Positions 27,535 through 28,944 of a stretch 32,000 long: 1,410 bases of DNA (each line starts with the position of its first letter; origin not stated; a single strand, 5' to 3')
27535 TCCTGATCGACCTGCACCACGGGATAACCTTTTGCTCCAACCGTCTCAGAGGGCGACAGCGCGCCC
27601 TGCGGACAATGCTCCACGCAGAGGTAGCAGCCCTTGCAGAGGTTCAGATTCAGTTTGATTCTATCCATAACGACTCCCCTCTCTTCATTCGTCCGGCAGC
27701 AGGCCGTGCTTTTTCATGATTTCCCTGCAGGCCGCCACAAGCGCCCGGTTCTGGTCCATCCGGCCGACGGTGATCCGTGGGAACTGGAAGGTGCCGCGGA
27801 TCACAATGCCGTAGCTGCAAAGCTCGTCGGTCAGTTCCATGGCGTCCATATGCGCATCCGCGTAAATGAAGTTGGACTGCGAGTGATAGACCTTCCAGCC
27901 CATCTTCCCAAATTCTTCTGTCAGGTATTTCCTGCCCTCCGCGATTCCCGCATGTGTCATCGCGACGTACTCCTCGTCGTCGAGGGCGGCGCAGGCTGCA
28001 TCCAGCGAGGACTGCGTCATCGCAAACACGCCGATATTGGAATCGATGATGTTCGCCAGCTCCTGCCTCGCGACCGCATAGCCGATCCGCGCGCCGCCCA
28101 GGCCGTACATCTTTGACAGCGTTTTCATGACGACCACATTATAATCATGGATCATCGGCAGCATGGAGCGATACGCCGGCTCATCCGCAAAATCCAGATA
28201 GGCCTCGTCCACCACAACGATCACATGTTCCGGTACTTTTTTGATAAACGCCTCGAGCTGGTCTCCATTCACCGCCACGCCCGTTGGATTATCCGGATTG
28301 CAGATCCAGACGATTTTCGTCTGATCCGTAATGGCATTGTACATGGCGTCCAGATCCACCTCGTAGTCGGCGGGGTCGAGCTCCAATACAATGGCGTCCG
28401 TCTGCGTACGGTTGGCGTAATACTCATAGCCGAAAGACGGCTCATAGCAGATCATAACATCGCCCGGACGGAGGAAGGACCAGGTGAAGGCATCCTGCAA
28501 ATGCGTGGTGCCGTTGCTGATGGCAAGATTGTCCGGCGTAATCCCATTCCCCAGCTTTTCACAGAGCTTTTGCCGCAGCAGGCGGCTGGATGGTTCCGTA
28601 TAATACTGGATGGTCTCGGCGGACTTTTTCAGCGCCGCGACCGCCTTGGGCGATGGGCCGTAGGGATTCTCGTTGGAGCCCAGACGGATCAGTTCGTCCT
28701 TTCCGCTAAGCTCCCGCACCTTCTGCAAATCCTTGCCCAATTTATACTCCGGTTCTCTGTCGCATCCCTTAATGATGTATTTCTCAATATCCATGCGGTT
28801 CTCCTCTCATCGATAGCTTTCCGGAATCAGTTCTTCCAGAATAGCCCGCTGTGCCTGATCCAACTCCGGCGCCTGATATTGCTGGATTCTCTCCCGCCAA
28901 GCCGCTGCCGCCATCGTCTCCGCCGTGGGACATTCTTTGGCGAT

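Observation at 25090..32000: Compact 7-gene operon joins an MttB-family methyltransferase to an aminotransferase, a 2-oxoacid:ferredoxin oxidoreductase and an ADP-forming acyl-CoA synthetase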

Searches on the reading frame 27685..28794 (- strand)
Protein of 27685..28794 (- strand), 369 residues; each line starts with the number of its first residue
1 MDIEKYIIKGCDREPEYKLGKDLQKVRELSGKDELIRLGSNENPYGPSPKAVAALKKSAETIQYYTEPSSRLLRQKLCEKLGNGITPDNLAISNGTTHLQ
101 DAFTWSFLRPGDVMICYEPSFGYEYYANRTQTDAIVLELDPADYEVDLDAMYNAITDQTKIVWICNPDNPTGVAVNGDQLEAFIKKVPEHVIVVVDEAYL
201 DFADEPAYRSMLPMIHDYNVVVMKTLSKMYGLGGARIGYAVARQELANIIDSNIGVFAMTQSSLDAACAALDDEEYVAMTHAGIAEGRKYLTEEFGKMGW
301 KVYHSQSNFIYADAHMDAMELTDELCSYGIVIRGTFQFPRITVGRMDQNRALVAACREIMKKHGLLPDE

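Call 5: search_protein_families(library=pfam, proteins=[window:27685-28794:-])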
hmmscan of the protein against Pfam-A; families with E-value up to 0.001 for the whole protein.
window:27685-28794:- (369 aa): 4 families
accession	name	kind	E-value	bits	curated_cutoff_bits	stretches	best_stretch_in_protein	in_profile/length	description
PF00155.27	Aminotran_1_2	-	1.9e-49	169.3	19.7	1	34-353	2-358/361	Aminotransferase class I and II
PF01053.26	Cys_Met_Meta_PP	-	5.9e-07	28.8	27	1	66-199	50-176/381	Cys/Met metabolism PLP-dependent enzyme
PF00266.25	Aminotran_5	-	0.00042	19.9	21.5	1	136-198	118-177/371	Aminotransferase class-V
PF01041.23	DegT_DnrJ_EryC1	-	0.00058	19.6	19.8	1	52-163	8-117/360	DegT/DnrJ/EryC1/StrS aminotransferase family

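Call 6: search_protein_families(library=ncbifam, proteins=[window:27685-28794:-])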
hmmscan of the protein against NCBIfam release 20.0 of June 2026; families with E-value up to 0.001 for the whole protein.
window:27685-28794:- (369 aa): 76 families (the best 25 are shown)
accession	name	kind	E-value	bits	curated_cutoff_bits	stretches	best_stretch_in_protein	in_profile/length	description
TIGR01141.1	hisC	equivalog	4.3e-80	269.2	276.55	1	20-359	13-349/349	histidinol-phosphate transaminase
NF002878.0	PRK03321.1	subfamily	2.2e-69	233.9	374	1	25-362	23-351/352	histidinol-phosphate transaminase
NF003496.0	PRK05166.1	equivalog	3.3e-65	220.3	540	1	13-360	16-370/373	histidinol-phosphate transaminase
NF006580.0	PRK09105.1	subfamily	4.2e-53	180.5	444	1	32-362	45-373/375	pyridoxal phosphate-dependent aminotransferase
NF006014.0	PRK08153.1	equivalog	6.9e-50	170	510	1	33-356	33-360/370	pyridoxal phosphate-dependent aminotransferase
TIGR01140.1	L_thr_O3P_dcar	equivalog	1.3e-49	169.1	290.55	1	22-356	4-330/331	threonine-phosphate decarboxylase CobD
NF002877.0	PRK03317.1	equivalog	2.5e-49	168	409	1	36-363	34-370/374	histidinol-phosphate transaminase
NF051461.1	pyoverd_PtaA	equivalog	1e-46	159.3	500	1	28-353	29-353/359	pyoverdine biosynthesis transaminase PtaA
NF002726.0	PRK02610.1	equivalog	5.6e-35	120.9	391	1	66-362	64-371/374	histidinol-phosphate transaminase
NF041364.1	GntC_guanitoxin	equivalog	3.4e-30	105.1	415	1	62-326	31-314/356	guanitoxin biosynthesis PLP-dependent (S)-gamma-hydroxy-L-arginine cyclodehydratase GntC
NF005305.0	PRK06836.1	equivalog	9.2e-25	87.7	376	1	62-309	69-332/396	pyridoxal phosphate-dependent aminotransferase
NF005915.1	PRK07908.1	equivalog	7.3e-24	84.7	360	1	143-341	118-309/332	Rv2231c family histidinol phosphate aminotransferase CobC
NF004870.0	PRK06225.1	equivalog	1.5e-23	83.2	351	1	26-333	21-338/380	pyridoxal phosphate-dependent aminotransferase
NF006225.0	PRK08354.1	equivalog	8.3e-23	81.2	288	1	34-360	15-316/318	putative aminotransferase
NF006756.0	PRK09276.1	subfamily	2.3e-22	79.5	507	1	102-310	108-325/387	LL-diaminopimelate aminotransferase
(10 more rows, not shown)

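Call 25: find_homologous_proteins(query=window:27685-28794:-, max_evalue=1e-40)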
Query window:27685-28794:- (369 aa): 856 proteins with E <= 1e-40 among 8000 candidates; the best 120 are listed.
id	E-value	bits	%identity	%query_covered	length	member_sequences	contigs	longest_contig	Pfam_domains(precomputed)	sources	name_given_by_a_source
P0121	7.6e-116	405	49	98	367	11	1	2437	PF00155.28,PF01053.27,PF01041.24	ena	-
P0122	1.8e-113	397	48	98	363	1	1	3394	PF00155.28,PF01053.27,PF01041.24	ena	-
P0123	6.1e-108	379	50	95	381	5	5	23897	PF00155.28,PF01053.27,PF01041.24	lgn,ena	-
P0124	3.0e-97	344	46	97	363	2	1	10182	PF00155.28,PF00266.26,PF01053.27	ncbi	-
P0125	5.3e-84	300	42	99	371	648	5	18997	PF00155.28,PF00266.26,PF01053.27,PF01041.24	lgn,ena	-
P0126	5.8e-83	297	44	98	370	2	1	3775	PF00155.28,PF00266.26,PF01053.27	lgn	-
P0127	9.1e-82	293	41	98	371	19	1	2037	PF00155.28,PF00266.26,PF01053.27,PF01041.24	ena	-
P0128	6.0e-80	287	41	99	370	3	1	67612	PF00155.28,PF00266.26,PF01053.27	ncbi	-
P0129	5.2e-79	284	39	98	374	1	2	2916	PF00155.28,PF00266.26,PF01053.27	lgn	-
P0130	5.6e-72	261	38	94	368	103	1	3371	PF00155.28,PF00266.26,PF01053.27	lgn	-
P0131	9.0e-71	257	37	94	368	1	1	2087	PF00155.28,PF01053.27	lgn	-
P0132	1.7e-70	256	43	80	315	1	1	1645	PF00155.28,PF00266.26,PF01053.27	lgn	-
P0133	5.5e-70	254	37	94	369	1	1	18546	PF00155.28,PF00266.26,PF01053.27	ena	-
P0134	2.0e-69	252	37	93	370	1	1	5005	PF00155.28,PF00266.26,PF01053.27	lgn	-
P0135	2.1e-68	249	37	94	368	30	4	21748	PF00155.28,PF00266.26,PF01053.27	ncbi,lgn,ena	-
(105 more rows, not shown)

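Call 26: find_encoding_contigs(protein=P0123, flank=10000, max_places=3)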
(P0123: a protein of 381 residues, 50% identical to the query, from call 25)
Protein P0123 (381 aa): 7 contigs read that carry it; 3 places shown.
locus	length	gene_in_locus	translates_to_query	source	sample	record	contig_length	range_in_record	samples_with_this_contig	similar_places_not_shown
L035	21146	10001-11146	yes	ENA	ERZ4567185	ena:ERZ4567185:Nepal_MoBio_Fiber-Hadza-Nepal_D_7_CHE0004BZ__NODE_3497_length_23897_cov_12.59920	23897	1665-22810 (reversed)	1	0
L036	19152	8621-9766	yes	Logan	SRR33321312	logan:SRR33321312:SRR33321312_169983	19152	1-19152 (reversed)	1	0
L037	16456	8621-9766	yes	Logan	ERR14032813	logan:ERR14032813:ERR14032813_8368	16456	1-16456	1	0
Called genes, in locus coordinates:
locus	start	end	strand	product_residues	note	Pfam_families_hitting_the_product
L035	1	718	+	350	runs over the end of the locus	PF13560:HTH_31 (faint), PF12844:HTH_19, PF01381:HTH_3, PF13413:HTH_25 (faint)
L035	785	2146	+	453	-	PF02463:SMC_N (faint), PF13304:AAA_21, PF13476:AAA_23 (weak), PF13175:AAA_15 (weak), PF13304:AAA_21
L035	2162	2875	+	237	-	PF18735:HEPN_RiboL-PSP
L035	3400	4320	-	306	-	PF00126:HTH_1, PF03466:LysR_substrate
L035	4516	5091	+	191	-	PF01558:POR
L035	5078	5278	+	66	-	PF12837:Fer4_6 (faint), PF13237:Fer4_10 (weak), PF14697:Fer4_21 (faint), PF25160:LdpA_Fe-S-bd (faint), PF12838:Fer4_7, PF13187:Fer4_9 (weak), PF12797:Fer4_2 (weak), PF00037:Fer4 (weak), +1 more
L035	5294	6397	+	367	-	PF01855:POR_N, PF17147:PFOR_II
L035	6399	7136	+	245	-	PF02775:TPP_enzyme_C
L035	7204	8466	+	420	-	PF02550:AcetylCoA_hydro (weak), PF13336:AcetylCoA_hyd_C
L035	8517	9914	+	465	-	PF00324:AA_permease, PF13520:AA_permease_2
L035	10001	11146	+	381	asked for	PF00155:Aminotran_1_2, PF01041:DegT_DnrJ_EryC1, PF01053:Cys_Met_Meta_PP (weak)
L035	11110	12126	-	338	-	PF05598:DUF772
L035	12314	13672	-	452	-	PF00324:AA_permease, PF13520:AA_permease_2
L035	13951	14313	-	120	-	PF07508:Recombinase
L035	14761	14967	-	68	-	-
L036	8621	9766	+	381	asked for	PF00155:Aminotran_1_2, PF01041:DegT_DnrJ_EryC1, PF01053:Cys_Met_Meta_PP (weak)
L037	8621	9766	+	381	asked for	PF00155:Aminotran_1_2, PF01041:DegT_DnrJ_EryC1, PF01053:Cys_Met_Meta_PP (weak)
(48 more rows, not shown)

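Call 27: find_encoding_contigs(protein=P0124, flank=10000, max_places=2)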
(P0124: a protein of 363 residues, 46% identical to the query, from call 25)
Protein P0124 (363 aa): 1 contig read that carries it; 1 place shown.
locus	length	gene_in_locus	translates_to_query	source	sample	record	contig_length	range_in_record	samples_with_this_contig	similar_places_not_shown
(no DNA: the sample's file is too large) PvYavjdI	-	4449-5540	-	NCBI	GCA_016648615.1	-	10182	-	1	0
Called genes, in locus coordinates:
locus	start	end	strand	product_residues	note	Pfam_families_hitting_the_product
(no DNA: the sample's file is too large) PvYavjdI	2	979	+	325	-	?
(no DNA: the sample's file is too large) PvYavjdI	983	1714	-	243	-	PF13560:HTH_31 (weak), PF01381:HTH_3, PF12844:HTH_19 (weak)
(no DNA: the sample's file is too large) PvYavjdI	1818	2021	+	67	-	PF12797:Fer4_2 (faint), PF12837:Fer4_6 (faint), PF12838:Fer4_7, PF13237:Fer4_10, PF00037:Fer4 (weak), PF14697:Fer4_21, PF13187:Fer4_9 (weak), PF00037:Fer4, +4 more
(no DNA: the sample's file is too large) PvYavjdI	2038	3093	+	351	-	PF01855:POR_N, PF02780:Transketolase_C (faint), PF17147:PFOR_II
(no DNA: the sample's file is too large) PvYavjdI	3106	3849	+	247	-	PF02775:TPP_enzyme_C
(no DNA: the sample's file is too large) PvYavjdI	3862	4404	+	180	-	PF01558:POR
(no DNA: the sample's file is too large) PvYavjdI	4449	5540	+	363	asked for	PF00155:Aminotran_1_2, PF01053:Cys_Met_Meta_PP (weak), PF00266:Aminotran_5 (weak)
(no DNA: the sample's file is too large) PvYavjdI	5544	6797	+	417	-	PF07690:MFS_1, PF12832:MFS_1_like (faint), PF07690:MFS_1 (weak)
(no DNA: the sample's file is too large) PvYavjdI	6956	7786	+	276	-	-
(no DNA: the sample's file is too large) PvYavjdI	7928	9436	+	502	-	PF00496:SBP_bac_5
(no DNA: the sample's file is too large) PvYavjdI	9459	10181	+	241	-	?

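Call 28: find_encoding_contigs(protein=P0125, flank=10000, max_places=3)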
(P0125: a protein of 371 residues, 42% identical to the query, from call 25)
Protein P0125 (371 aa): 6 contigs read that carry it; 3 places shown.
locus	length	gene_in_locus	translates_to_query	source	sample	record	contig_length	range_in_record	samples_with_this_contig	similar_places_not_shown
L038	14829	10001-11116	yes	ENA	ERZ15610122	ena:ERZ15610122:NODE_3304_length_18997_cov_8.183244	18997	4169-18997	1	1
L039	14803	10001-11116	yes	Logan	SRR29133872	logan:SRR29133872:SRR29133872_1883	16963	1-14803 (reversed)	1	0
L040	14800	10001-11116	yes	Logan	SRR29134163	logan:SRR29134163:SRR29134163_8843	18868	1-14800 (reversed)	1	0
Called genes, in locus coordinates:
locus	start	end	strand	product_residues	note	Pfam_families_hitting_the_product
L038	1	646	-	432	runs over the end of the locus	PF02386:TrkH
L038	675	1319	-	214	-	PF00440:TetR_N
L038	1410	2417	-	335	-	PF00389:2-Hacid_dh, PF02826:2-Hacid_dh_C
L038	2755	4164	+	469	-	PF01554:MatE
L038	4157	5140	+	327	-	PF19300:BPD_transp_1_N, PF00528:BPD_transp_1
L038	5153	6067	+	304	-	PF12911:OppC_N, PF00528:BPD_transp_1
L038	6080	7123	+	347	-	PF00005:ABC_tran, PF13304:AAA_21, PF08352:oligo_HPY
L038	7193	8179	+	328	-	PF00005:ABC_tran, PF08352:oligo_HPY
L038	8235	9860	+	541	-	PF00496:SBP_bac_5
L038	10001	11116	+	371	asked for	PF00155:Aminotran_1_2, PF00266:Aminotran_5, PF01053:Cys_Met_Meta_PP (weak), PF01041:DegT_DnrJ_EryC1 (weak)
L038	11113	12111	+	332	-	PF00389:2-Hacid_dh, PF02826:2-Hacid_dh_C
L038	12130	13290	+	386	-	PF13524:Glyco_trans_1_2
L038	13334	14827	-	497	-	?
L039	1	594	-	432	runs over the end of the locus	PF02386:TrkH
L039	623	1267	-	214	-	PF00440:TetR_N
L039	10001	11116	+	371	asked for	PF00155:Aminotran_1_2, PF00266:Aminotran_5, PF01053:Cys_Met_Meta_PP (weak), PF01041:DegT_DnrJ_EryC1 (weak)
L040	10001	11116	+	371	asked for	PF00155:Aminotran_1_2, PF00266:Aminotran_5, PF01053:Cys_Met_Meta_PP (weak), PF01041:DegT_DnrJ_EryC1 (weak)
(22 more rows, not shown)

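Call 49: search_solved_structures(query=window:27685-28794:-, max_evalue=1e-20)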
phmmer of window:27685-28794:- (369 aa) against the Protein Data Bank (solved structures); distinct sequences matched with E-value up to 1e-20: 14.
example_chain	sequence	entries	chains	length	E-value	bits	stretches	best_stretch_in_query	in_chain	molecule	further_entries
4r2n_A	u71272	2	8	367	1.4e-44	155.7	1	35-357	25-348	Putative phenylalanine aminotransferase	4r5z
3ffh_A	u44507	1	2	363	1.7e-40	142.3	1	16-358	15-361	Histidinol-phosphate aminotransferase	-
3get_A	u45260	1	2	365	4.2e-39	137.7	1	16-351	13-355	Histidinol-phosphate aminotransferase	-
4wbt_A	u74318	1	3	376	3.3e-34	121.6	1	30-334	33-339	Probable histidinol-phosphate aminotransferase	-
3cq4_A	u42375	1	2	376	8.2e-33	117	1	36-362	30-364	Histidinol-phosphate aminotransferase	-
3cq5_A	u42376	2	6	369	8.8e-33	116.9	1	36-361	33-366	Histidinol-phosphate aminotransferase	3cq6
3ly1_A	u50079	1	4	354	5.8e-30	107.6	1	32-362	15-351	Putative histidinol-phosphate aminotransferase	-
8bj1_A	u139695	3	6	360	9.7e-30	106.9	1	33-347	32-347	histidinol-phosphate aminotransferase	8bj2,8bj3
8bj4_A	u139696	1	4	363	9.9e-30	106.9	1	33-347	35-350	histidinol-phosphate aminotransferase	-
7szp_A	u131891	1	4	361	7.3e-29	104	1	24-341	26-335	Histidinol-phosphate aminotransferase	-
3hdo_A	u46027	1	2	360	1.1e-26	96.8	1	36-363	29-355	Histidinol-phosphate aminotransferase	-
1fg3_A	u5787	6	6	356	1.7e-26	96.2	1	26-357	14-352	HISTIDINOL PHOSPHATE AMINOTRANSFERASE | HISTIDINOL-PHOSPHATE AMINOTRANSFERASE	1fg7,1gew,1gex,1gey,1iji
9t0w_A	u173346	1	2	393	1.9e-25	92.8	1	36-359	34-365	Histidinol-phosphate aminotransferase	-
4r8d_A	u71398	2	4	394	1.9e-25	92.8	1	36-359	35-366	Histidinol-phosphate aminotransferase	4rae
